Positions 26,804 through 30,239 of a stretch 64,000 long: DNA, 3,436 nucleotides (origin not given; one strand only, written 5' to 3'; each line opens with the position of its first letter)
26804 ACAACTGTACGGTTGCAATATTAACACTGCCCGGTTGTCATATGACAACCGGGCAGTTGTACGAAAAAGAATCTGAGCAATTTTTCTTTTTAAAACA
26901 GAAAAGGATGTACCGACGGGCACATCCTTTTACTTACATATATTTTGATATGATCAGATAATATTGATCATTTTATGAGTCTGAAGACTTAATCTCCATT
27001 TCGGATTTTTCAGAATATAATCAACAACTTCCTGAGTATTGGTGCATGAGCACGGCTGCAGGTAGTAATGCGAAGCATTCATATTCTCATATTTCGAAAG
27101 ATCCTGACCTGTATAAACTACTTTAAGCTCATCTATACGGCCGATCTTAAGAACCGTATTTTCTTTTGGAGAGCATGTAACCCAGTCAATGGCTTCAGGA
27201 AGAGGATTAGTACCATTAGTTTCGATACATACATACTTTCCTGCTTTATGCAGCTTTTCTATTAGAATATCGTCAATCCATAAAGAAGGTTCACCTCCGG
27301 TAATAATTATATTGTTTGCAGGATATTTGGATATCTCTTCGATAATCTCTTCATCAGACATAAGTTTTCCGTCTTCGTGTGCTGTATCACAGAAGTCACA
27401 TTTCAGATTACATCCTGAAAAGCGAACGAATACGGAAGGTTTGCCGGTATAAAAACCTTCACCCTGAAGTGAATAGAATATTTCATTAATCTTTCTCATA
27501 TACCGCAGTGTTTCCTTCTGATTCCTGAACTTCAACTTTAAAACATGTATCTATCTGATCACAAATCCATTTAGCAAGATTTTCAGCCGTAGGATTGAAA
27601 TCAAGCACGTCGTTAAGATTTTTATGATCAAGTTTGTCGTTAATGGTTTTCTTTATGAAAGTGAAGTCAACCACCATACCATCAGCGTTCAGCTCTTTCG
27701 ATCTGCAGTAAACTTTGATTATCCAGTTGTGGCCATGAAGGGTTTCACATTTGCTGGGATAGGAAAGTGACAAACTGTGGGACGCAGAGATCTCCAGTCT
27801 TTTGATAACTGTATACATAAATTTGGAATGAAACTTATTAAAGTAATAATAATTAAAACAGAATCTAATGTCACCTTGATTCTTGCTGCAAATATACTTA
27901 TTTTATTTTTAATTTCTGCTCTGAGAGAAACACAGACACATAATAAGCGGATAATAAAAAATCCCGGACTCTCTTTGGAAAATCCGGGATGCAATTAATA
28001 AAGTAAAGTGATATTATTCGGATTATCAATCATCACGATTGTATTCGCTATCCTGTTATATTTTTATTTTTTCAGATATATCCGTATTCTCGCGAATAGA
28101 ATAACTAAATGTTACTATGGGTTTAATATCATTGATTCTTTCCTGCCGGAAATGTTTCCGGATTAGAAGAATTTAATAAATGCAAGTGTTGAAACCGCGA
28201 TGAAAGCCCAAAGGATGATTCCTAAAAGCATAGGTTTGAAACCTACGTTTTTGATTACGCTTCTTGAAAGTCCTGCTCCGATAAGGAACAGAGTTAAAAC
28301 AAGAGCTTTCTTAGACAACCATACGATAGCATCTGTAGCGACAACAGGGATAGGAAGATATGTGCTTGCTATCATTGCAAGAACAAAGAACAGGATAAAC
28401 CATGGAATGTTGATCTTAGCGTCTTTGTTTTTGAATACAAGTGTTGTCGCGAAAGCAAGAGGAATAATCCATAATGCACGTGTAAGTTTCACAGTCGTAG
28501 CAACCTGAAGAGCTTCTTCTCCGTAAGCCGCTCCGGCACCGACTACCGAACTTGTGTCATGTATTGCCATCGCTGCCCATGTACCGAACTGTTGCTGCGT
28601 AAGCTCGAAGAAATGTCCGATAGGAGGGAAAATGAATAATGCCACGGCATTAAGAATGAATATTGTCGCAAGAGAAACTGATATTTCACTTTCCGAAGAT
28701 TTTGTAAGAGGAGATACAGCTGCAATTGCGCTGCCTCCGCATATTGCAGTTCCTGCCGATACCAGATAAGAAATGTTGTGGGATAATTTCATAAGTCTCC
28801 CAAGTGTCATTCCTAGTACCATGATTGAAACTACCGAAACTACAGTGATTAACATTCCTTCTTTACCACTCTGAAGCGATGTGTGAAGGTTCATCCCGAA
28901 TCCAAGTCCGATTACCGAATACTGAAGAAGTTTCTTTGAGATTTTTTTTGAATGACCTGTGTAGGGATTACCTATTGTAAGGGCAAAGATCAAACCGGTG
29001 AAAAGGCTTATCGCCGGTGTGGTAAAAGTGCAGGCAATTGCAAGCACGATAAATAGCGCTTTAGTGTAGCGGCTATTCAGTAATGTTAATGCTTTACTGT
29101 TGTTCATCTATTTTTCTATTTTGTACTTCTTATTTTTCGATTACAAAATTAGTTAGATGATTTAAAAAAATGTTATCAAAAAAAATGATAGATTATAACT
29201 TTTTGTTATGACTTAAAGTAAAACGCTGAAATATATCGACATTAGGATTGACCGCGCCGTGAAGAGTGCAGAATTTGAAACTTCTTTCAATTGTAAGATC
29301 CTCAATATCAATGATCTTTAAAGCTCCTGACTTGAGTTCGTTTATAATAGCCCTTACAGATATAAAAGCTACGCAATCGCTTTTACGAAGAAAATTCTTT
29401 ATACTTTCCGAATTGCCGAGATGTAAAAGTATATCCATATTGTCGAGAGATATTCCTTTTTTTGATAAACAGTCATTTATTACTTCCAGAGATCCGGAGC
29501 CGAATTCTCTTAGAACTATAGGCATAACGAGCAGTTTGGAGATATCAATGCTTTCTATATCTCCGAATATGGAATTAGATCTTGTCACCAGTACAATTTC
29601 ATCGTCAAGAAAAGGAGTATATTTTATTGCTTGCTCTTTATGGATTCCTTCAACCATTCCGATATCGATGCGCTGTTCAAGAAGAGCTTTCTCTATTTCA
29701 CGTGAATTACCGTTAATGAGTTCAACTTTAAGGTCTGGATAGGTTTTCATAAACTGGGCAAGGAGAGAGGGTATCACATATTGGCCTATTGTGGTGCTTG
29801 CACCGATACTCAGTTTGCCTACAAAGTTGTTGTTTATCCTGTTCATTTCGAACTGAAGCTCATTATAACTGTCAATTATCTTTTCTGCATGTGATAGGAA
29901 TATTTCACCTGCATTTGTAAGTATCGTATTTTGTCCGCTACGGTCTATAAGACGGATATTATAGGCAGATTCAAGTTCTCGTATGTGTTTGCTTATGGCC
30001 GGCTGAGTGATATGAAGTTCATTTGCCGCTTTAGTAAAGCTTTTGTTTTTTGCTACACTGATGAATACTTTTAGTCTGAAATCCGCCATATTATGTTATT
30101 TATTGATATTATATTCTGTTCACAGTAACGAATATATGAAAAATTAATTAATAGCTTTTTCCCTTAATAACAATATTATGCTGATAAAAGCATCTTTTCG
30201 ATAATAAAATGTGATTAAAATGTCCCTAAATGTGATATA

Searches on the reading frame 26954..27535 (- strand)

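Call 9: search_protein_families(library=pfam, proteins=[window:26954-27535:-])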
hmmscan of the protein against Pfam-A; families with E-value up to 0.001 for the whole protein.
window:26954-27535:- (193 aa): 2 families
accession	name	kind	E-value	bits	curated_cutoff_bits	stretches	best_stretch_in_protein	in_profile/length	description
PF04055.27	Radical_SAM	-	1.2e-15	58.6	29.5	1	39-117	4-95/166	Radical SAM superfamily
PF13353.11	Fer4_12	-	6.8e-05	23.6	22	1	24-90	2-70/137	4Fe-4S single cluster domain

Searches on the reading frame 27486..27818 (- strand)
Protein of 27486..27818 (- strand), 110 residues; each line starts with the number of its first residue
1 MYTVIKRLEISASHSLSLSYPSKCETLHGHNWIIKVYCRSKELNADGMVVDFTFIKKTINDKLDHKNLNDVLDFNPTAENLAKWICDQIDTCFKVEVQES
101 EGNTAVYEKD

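Call 32: search_protein_families(library=pfam, proteins=[window:27486-27818:-])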
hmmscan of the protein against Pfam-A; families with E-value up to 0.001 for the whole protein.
window:27486-27818:- (110 aa): 1 family
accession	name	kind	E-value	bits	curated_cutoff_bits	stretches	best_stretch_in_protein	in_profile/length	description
PF01242.24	PTPS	-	5.2e-30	104.4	22.4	1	4-109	2-120/121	6-pyruvoyl tetrahydropterin synthase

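Call 60: find_encoding_contigs(protein=window:27486-27818:-, flank=6000, max_places=10)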
Protein window:27486-27818:- (110 aa): 20 contigs read that carry it; 10 places shown.
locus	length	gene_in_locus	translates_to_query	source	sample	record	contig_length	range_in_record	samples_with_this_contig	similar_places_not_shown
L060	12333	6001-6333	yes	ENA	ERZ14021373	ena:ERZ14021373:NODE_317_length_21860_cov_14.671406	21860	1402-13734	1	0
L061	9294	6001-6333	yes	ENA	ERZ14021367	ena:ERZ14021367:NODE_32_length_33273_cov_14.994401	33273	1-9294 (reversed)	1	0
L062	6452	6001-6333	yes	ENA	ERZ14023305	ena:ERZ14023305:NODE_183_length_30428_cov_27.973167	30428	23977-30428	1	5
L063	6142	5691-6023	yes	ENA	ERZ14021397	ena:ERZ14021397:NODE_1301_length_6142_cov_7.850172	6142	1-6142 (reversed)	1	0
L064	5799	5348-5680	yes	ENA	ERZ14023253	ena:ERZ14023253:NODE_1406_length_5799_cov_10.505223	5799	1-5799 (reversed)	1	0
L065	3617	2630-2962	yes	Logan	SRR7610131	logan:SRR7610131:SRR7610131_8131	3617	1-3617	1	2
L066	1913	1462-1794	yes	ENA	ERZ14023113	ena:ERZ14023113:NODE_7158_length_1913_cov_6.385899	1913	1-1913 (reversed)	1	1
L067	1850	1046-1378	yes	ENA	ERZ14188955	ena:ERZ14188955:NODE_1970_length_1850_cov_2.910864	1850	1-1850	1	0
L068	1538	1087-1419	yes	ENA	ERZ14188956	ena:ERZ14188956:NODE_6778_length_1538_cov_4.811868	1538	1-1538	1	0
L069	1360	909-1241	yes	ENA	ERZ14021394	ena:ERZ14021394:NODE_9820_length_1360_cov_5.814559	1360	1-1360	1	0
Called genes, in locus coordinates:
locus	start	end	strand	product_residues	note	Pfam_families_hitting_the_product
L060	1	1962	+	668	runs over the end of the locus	PF10952:DUF2753 (faint), PF00515:TPR_1 (faint), PF13424:TPR_12 (weak)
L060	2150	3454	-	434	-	PF00501:AMP-binding, PF14535:AMP-binding_C_2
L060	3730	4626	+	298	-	PF00126:HTH_1, PF12849:PBP_like_2 (weak), PF03466:LysR_substrate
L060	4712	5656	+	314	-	PF03601:Cons_hypoth698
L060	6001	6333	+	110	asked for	PF01242:PTPS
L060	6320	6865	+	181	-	PF04055:Radical_SAM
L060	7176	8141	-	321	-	PF00892:EamA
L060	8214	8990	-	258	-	PF23441:SDR (weak), PF00106:adh_short, PF01370:Epimerase, PF08659:KR (weak), PF13561:adh_short_C2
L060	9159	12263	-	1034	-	PF13385:Laminin_G_3, PF20578:aBig_2, PF22847:Glyco_hydro_43_rel, PF07532:Big_4, PF04616:Glyco_hydro_43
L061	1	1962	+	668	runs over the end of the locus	PF10952:DUF2753 (faint), PF00515:TPR_1 (faint), PF13424:TPR_12 (weak)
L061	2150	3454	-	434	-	PF00501:AMP-binding, PF14535:AMP-binding_C_2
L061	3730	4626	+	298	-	PF00126:HTH_1, PF12849:PBP_like_2 (weak), PF03466:LysR_substrate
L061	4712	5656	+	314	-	PF03601:Cons_hypoth698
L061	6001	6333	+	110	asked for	PF01242:PTPS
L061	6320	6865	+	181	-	PF04055:Radical_SAM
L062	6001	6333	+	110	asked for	PF01242:PTPS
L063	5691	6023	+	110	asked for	PF01242:PTPS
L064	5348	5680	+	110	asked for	PF01242:PTPS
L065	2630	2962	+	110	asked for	PF01242:PTPS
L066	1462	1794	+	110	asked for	PF01242:PTPS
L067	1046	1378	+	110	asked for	PF01242:PTPS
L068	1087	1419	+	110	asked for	PF01242:PTPS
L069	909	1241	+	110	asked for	PF01242:PTPS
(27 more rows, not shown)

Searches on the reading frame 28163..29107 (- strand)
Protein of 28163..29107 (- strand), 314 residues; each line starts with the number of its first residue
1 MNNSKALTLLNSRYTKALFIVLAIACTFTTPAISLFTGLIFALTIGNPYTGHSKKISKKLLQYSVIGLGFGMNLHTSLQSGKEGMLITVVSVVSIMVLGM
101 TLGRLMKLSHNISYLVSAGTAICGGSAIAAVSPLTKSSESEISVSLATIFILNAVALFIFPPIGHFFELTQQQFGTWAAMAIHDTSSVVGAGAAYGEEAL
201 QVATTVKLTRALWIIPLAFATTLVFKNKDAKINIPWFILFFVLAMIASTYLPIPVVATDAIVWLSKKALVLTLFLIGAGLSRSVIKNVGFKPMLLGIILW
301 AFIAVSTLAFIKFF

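Call 32: search_protein_families(library=pfam, proteins=[window:28163-29107:-])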
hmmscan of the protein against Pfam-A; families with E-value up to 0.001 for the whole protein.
window:28163-29107:- (314 aa): 2 families
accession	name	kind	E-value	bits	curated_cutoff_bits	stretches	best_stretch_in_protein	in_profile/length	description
PF03601.19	Cons_hypoth698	-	7.4e-56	189.7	24.5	1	53-295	53-303/304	Conserved hypothetical protein 698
PF03812.18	KdgT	-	9.1e-05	22.4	25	1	60-155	195-293/305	2-keto-3-deoxygluconate permease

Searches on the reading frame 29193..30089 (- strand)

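Call 32: search_protein_families(library=pfam, proteins=[window:29193-30089:-])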
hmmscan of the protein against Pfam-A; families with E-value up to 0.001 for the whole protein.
window:29193-30089:- (298 aa): 3 families
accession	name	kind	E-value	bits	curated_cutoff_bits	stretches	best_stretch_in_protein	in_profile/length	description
PF03466.25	LysR_substrate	-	2.3e-31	109.3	28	1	90-290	5-203/209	LysR substrate binding domain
PF00126.33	HTH_1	-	3.2e-20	72.3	26.6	1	5-62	3-60/60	Bacterial regulatory helix-turn-helix protein, lysR family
PF12849.12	PBP_like_2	-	5.6e-06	26.8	27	1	90-172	9-101/267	PBP superfamily domain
